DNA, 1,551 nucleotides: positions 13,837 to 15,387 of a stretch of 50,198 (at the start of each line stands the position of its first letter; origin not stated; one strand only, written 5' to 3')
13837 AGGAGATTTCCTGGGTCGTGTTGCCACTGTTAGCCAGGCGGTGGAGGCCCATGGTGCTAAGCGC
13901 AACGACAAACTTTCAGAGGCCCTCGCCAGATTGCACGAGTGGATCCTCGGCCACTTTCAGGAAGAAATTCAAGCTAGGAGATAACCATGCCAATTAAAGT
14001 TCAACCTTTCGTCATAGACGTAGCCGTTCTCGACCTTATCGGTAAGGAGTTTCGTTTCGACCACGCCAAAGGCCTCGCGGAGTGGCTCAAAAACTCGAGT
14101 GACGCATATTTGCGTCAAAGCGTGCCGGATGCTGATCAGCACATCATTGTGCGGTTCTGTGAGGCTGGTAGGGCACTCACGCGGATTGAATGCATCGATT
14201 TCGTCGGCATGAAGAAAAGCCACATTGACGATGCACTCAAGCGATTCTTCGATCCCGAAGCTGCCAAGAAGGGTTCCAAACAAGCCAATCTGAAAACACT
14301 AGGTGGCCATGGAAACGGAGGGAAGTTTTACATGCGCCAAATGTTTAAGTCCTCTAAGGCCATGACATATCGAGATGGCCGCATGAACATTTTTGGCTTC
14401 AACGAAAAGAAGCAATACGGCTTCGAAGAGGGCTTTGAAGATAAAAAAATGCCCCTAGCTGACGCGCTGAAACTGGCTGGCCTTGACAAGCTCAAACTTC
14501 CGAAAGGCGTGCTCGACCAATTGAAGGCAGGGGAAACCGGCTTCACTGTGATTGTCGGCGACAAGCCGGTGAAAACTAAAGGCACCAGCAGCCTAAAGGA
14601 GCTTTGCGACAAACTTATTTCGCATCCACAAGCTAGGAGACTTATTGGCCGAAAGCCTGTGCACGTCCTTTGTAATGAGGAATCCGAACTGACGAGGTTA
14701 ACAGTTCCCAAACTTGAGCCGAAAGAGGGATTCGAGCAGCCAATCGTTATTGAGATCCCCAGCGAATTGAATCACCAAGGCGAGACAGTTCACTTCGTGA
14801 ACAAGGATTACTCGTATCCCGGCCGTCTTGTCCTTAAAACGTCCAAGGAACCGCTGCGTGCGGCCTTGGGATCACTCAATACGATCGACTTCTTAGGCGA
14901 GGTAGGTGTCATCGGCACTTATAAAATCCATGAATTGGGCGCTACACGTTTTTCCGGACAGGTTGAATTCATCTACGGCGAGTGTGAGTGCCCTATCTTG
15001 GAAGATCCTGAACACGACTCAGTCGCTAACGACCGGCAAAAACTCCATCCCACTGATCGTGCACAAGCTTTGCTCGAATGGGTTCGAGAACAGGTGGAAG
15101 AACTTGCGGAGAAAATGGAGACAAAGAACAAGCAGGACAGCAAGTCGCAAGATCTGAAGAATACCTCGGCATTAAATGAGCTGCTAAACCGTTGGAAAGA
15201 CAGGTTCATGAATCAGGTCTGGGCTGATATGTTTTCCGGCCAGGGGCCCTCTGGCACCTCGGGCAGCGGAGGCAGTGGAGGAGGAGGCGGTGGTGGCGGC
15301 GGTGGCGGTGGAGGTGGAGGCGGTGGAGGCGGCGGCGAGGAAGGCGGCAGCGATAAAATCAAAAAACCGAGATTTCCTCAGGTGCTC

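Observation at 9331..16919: Candidate uncharacterised modification-linked system: DUF262/DUF1524 nuclease, RNAP-mimic, small wH protein, GHKL/MORC-like ATPase and Dcm, translationally coupled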

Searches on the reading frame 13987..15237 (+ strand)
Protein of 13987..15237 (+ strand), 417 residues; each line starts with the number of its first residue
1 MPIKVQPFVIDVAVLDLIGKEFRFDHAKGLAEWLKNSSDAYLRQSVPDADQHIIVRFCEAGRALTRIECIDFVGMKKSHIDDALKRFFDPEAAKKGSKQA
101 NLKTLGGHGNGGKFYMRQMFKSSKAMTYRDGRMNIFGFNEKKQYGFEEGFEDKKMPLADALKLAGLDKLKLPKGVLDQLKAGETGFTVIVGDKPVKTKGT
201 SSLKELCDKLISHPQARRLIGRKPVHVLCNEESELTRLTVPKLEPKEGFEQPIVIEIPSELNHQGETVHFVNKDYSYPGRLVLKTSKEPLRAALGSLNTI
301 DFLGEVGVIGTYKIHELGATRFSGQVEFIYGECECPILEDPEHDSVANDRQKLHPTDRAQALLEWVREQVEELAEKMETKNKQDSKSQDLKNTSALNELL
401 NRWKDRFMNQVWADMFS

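Call 9: find_homologous_proteins(query=window:13987-15237:+, max_evalue=0.001)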
Query seq(417 aa) (417 aa): 1033 proteins with E <= 0.001 among 8000 candidates; the best 120 are listed.
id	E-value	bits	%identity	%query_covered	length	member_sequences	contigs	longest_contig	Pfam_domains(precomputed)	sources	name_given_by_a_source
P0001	1.0e-239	814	85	100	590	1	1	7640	-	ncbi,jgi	jgi:hypothetical protein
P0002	5.9e-232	788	82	100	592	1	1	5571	-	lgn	-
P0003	2.2e-231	786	83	100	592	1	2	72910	-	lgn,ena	-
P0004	9.7e-230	781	81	100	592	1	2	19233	-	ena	-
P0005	9.9e-224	761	80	100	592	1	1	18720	-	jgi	jgi:hypothetical protein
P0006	1.1e-220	751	79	100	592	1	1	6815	-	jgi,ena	-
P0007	3.6e-216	736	76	100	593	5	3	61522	-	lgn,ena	-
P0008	1.0e-215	735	77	100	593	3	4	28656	-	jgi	jgi:hypothetical protein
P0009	1.1e-214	731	76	100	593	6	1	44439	-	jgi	jgi:hypothetical protein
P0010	7.5e-214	729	75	100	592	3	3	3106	-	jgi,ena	-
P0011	2.2e-213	727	75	100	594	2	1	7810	-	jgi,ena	jgi:hypothetical protein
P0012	5.7e-213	726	75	100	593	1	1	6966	-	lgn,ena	-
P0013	6.9e-213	725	75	100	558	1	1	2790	-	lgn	-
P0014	5.4e-212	722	75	100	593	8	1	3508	-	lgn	-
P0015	5.5e-212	722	74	100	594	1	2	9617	-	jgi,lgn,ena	-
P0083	4.6e-173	594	62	100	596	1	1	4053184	-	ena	-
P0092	9.0e-160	550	58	100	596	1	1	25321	-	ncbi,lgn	ncbi:MAG: hypothetical protein R6V05_01745 [Candidatus Brocadiia bacterium]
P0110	6.4e-129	449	51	100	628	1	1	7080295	-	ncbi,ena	-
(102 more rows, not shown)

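Call 10: find_encoding_contigs(protein=P0110, flank=10000, max_places=2)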
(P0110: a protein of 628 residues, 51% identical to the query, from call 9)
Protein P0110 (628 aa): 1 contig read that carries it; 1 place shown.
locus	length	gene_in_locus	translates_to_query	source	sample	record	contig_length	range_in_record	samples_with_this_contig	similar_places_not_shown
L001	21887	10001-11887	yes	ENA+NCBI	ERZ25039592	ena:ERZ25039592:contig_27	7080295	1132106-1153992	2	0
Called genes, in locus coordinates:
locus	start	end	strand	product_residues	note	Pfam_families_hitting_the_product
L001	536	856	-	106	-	-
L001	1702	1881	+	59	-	PF01783:Ribosomal_L32p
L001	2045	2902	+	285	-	PF00698:Acyl_transf_1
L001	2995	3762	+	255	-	PF00106:adh_short, PF23441:SDR (weak), PF08659:KR, PF13561:adh_short_C2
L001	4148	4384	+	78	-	PF23297:ACP_SdgA_C, PF00550:PP-binding, PF14573:PP-binding_2 (weak)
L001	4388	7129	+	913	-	PF00109:ketoacyl-synt, PF02801:Ketoacyl-synt_C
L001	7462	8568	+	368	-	PF00109:ketoacyl-synt, PF02801:Ketoacyl-synt_C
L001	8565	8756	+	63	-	-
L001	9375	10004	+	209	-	-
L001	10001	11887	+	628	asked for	-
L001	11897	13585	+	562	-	PF00145:DNA_methylase, PF03852:Vsr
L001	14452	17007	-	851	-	PF11992:TgpA_N, PF01841:Transglut_core, PF13559:DUF4129 (weak)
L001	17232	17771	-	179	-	-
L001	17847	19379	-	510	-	PF00873:ACR_tran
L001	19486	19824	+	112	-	-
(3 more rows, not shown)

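Call 11: find_encoding_contigs(protein=P0083, flank=10000, max_places=2)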
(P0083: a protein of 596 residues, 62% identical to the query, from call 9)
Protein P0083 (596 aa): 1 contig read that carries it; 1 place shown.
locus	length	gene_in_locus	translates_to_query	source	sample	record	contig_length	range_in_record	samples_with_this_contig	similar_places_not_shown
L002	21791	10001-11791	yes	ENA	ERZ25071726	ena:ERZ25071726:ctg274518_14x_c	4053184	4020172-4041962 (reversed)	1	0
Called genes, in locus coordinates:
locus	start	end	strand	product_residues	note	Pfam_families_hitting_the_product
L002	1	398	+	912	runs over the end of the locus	PF00133:tRNA-synt_1, PF09334:tRNA-synt_1g, PF13603:tRNA-synt_1_2, PF09334:tRNA-synt_1g (weak), PF08264:Anticodon_1, PF10458:Val_tRNA-synt_C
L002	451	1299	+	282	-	PF02749:QRPTase_N, PF01729:QRPTase_C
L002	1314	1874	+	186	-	PF05685:Uma2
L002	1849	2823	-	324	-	PF02517:Rce1-like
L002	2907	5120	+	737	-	PF00989:PAS (faint), PF00512:HisKA (faint), PF00672:HAMP, PF02518:HATPase_c, PF14501:HATPase_c_5 (weak)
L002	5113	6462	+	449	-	PF00072:Response_reg, PF00158:Sigma54_activat, PF14532:Sigma54_activ_2, PF00004:AAA (weak), PF07724:AAA_2 (weak), PF07728:AAA_5, PF25601:AAA_lid_14, PF02954:HTH_8 (weak)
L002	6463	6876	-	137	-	PF03852:Vsr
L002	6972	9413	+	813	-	PF03118:RNA_pol_A_CTD (weak), PF04545:Sigma70_r4, PF05066:HARE-HTH (faint)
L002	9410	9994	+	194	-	-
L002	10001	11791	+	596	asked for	-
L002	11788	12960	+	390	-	PF00145:DNA_methylase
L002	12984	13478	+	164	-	-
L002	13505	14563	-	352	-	PF01699:Na_Ca_ex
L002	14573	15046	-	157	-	PF01641:SelR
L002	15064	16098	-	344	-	PF04613:LpxD, PF25084:LbH_EIF2B, PF25087:GMPPB_C, PF14602:Hexapep_2 (faint), PF00132:Hexapep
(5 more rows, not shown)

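Call 12: find_encoding_contigs(protein=P0092, flank=10000, max_places=2)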
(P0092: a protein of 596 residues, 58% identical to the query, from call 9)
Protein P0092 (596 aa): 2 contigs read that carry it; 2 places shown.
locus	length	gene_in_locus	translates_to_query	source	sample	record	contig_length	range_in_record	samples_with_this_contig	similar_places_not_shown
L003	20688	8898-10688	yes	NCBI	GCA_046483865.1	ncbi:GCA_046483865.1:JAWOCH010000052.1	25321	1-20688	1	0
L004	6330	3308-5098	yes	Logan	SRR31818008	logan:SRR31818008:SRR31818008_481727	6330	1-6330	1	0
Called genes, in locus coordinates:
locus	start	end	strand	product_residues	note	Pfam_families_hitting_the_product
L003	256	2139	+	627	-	PF01555:N6_N4_Mtase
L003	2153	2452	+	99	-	PF01909:NTP_transf_2, PF18765:Polbeta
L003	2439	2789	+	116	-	PF01934:HepT-like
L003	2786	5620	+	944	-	PF04851:ResIII, PF00270:DEAD (weak), PF19778:RE_endonuc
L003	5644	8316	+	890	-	PF03118:RNA_pol_A_CTD (faint), PF04545:Sigma70_r4 (weak), PF05066:HARE-HTH (faint)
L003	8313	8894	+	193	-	-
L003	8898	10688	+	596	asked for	-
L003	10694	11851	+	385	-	PF00145:DNA_methylase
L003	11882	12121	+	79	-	PF19778:RE_endonuc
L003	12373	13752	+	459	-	PF00342:PGI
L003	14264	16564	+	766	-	PF13439:Glyco_transf_4 (weak), PF00534:Glycos_transf_1, PF13692:Glyco_trans_1_4, PF13524:Glyco_trans_1_2 (weak)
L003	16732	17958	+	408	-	-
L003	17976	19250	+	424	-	PF00293:NUDIX, PF01008:IF-2B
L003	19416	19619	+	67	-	-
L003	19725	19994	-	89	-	PF09723:Zn_ribbon_8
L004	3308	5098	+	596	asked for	-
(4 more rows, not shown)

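Call 51: search_dna_similar(query=window:13987-15237:+, collection=plasmids, mode=protein, max_evalue=0.001, max_rows=20)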
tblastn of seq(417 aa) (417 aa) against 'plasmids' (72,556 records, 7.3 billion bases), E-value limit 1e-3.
Records with a match: 1; places in all: 1; records where one place covers at least 80% of the query: 1.
Best place of each record, by identity: <60% 1.
By first word of the organism name: Ensifer 1.
By predicted mobility (MOB-suite, as given by PLSDB): conjugative 1.
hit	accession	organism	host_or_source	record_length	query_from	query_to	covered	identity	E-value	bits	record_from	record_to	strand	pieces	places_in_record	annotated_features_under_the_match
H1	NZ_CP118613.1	Ensifer adhaerens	Pure isolate,Rhizosphere of Cyperus ...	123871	7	389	92%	25.9%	6e-14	82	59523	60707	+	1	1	hypothetical protein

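Call 53: get_annotated_region(hit=H1, flank=8000)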
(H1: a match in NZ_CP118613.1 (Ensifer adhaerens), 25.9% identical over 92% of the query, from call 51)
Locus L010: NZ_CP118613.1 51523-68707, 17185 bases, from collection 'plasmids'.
description: Ensifer adhaerens strain CTYH.Ch1 plasmid pCTYH.Ch1_3, complete sequence
organism: Ensifer adhaerens (NCBI taxid 106592)
taxonomy: Bacteria; Pseudomonadota; Alphaproteobacteria; Hyphomicrobiales; Rhizobiaceae; Ensifer; Ensifer adhaerens
host: -; source: Pure isolate,Rhizosphere of Cyperus brevifolius; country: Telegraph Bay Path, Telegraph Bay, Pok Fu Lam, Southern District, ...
typing (MOB-suite, as given by PLSDB): conjugative; replicon rep_cluster_492; relaxase MOBP; mating-pair formation MPF_T
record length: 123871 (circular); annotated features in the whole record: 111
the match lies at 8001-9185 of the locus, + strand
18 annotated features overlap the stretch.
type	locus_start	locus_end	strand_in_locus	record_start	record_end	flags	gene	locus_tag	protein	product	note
CDS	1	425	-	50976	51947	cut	-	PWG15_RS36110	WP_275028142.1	GIY-YIG nuclease family protein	-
CDS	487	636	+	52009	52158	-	-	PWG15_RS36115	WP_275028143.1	hypothetical protein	-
CDS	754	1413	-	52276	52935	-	-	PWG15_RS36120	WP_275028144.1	SOS response-associated peptidase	GO:0018142 - obsolete protein-DNA covalent cross-linking [Evidence IEA]; GO:0009432 - SOS response [Evidence IEA]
CDS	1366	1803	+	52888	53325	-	-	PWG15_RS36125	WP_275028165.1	hypothetical protein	-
CDS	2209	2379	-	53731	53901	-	-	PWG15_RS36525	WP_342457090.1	hypothetical protein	-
CDS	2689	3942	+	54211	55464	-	-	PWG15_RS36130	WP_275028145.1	DNA methyltransferase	GO:0006306 - DNA methylation [Evidence IEA]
CDS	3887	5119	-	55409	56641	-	-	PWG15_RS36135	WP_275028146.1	hypothetical protein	-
CDS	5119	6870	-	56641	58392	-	-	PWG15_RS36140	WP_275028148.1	AAA family ATPase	-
CDS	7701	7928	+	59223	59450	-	-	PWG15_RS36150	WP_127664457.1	hypothetical protein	-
CDS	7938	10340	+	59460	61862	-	-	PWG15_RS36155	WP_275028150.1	hypothetical protein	-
CDS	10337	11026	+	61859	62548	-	-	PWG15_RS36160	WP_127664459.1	hypothetical protein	-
CDS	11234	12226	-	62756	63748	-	ligD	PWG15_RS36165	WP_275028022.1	non-homologous end-joining DNA ligase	GO:0006310 - DNA recombination [Evidence IEA]; GO:0006281 - DNA repair [Evidence IEA]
CDS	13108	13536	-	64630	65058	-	-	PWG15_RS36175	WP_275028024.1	helix-turn-helix transcriptional regulator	-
CDS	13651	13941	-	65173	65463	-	-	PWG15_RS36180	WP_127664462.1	hypothetical protein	-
CDS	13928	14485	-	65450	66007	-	-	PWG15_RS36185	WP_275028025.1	helix-turn-helix transcriptional regulator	-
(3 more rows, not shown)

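Call 59: search_solved_structures(query=window:13987-15237:+, max_evalue=10, show_alignments=3)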
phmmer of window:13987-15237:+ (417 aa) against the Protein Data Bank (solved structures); distinct sequences matched with E-value up to 10: 7.
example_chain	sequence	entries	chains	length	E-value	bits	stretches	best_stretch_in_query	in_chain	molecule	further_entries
9dbd_A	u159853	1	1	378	0.00081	21.9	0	144-181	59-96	Tet4 Variant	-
9dbf_A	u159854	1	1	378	0.00082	21.9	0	144-181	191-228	Tet4 Variant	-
3pzs_A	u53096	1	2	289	0.48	12.8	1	132-245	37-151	Pyridoxamine kinase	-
4ru2_A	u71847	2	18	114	0.85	12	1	229-300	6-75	RNA-binding protein 39 (RBM39) | RNA-binding protein 39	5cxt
7uez_A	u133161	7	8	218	1.4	11.3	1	163-227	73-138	3,4-dihydroxy-2-butanone 4-phosphate synthase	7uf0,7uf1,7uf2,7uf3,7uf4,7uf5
4p6d_A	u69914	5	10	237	1.6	11.1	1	163-227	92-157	3,4-dihydroxy-2-butanone 4-phosphate synthase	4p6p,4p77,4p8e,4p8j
4p6c_A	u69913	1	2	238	1.6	11.1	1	163-227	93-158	3,4-dihydroxy-2-butanone 4-phosphate synthase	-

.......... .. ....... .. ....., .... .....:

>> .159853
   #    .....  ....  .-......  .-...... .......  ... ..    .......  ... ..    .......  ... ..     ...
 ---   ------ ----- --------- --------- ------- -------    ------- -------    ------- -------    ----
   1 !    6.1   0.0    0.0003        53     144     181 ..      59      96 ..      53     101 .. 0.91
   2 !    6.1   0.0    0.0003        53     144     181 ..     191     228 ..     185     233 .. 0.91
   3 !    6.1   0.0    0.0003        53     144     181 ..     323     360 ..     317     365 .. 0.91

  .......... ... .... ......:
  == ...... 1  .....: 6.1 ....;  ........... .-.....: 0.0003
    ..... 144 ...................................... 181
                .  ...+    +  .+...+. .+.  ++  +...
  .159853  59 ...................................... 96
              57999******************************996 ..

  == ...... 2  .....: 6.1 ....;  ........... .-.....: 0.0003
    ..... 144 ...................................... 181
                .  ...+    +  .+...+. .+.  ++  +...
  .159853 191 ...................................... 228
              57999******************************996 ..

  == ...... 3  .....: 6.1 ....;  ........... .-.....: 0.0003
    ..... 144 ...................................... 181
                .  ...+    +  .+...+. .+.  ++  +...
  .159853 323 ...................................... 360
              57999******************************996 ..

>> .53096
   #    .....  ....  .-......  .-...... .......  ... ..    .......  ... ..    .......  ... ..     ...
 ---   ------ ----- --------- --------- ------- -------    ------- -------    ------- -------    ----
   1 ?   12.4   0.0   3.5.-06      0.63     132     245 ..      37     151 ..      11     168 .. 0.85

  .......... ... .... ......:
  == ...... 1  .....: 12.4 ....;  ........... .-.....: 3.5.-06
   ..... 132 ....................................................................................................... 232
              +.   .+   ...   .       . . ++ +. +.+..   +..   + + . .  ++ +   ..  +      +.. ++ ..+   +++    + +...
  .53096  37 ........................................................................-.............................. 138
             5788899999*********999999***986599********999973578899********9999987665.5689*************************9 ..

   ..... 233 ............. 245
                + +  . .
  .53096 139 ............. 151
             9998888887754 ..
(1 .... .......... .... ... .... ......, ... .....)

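Call 94: find_encoding_contigs(protein=P0001, flank=8000, max_places=2)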
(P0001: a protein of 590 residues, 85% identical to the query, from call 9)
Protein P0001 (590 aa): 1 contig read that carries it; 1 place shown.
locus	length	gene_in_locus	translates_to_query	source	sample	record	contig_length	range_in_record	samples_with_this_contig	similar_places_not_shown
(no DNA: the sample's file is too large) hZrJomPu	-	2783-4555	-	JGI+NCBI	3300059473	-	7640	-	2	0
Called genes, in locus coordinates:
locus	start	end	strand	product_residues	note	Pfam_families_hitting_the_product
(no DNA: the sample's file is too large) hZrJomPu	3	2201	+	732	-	?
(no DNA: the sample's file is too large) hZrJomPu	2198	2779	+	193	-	-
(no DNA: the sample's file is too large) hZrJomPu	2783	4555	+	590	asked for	-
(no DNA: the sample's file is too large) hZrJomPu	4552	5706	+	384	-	PF00145:DNA_methylase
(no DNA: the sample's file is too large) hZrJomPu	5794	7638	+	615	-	?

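Call 95: find_encoding_contigs(protein=P0003, flank=9000, max_places=1)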
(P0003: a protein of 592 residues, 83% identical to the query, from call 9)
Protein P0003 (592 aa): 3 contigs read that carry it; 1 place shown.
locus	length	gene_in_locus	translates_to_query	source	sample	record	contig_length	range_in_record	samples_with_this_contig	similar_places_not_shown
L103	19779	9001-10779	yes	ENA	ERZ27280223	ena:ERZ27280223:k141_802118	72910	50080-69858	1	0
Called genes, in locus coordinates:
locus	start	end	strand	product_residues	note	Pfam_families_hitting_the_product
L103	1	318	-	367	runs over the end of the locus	PF00465:Fe-ADH, PF13685:Fe-ADH_2, PF01761:DHQ_synthase, PF24621:DHQS_C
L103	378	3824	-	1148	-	PF26300:PEPCK_PPi_lobe_2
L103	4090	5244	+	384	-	PF00437:T2SSE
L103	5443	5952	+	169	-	PF00196:GerE (weak)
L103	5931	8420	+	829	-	PF03118:RNA_pol_A_CTD (weak), PF04545:Sigma70_r4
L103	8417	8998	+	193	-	-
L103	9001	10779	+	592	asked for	-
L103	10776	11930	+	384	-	PF00145:DNA_methylase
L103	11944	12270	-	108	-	-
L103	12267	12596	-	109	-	-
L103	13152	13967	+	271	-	-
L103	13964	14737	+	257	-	PF07963:N_methyl (weak)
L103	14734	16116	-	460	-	PF02878:PGM_PMM_I, PF02879:PGM_PMM_II, PF02880:PGM_PMM_III, PF00408:PGM_PMM_IV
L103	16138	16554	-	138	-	-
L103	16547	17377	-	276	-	PF19293:CdaA_N (weak), PF02457:DAC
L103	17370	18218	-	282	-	PF00809:Pterin_bind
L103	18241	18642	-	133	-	PF00903:Glyoxalase, PF13669:Glyoxalase_4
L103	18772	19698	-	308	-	PF00348:polyprenyl_synt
